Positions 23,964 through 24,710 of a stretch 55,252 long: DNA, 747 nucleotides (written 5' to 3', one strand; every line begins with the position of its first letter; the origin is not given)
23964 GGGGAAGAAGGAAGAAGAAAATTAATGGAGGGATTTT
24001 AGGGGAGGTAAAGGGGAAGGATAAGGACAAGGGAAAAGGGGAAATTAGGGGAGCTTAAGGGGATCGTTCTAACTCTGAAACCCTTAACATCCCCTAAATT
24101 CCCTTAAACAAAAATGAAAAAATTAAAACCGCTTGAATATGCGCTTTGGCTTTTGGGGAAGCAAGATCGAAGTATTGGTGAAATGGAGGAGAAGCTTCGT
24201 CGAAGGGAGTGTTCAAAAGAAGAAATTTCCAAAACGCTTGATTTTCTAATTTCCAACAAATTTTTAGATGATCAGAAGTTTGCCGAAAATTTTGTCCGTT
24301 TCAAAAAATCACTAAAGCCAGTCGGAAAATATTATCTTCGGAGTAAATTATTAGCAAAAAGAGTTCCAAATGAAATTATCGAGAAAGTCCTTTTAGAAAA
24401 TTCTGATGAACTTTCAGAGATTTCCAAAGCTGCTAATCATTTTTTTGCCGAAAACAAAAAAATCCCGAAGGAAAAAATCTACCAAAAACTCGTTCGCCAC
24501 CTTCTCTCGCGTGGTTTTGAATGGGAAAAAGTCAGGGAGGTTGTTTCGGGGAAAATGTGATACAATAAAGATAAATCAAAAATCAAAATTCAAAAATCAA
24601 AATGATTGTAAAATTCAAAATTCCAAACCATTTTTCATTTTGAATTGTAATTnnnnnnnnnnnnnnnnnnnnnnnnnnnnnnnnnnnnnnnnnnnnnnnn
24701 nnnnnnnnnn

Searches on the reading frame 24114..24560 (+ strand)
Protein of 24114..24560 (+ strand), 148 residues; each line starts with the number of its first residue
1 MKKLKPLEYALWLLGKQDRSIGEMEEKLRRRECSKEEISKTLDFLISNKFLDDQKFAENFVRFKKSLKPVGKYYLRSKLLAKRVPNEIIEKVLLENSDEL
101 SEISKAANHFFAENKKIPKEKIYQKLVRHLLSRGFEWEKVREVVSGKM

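Call 38: search_protein_families(library=pfam, proteins=[window:24114-24560:+], max_evalue=0.0001)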
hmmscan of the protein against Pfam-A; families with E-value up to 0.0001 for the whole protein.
window:24114-24560:+ (148 aa): 3 families
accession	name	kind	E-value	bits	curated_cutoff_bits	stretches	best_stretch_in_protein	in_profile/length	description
PF21982.2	RecX_HTH1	-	1e-13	51.5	26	1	8-45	3-40/40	RecX, first three-helix domain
PF02631.22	RecX_HTH2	-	5.4e-10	39.8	26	1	52-93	1-42/42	RecX, second three-helix domain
PF21981.2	RecX_HTH3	-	3.8e-07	30.6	26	1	103-144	7-48/48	RecX, third three-helix domain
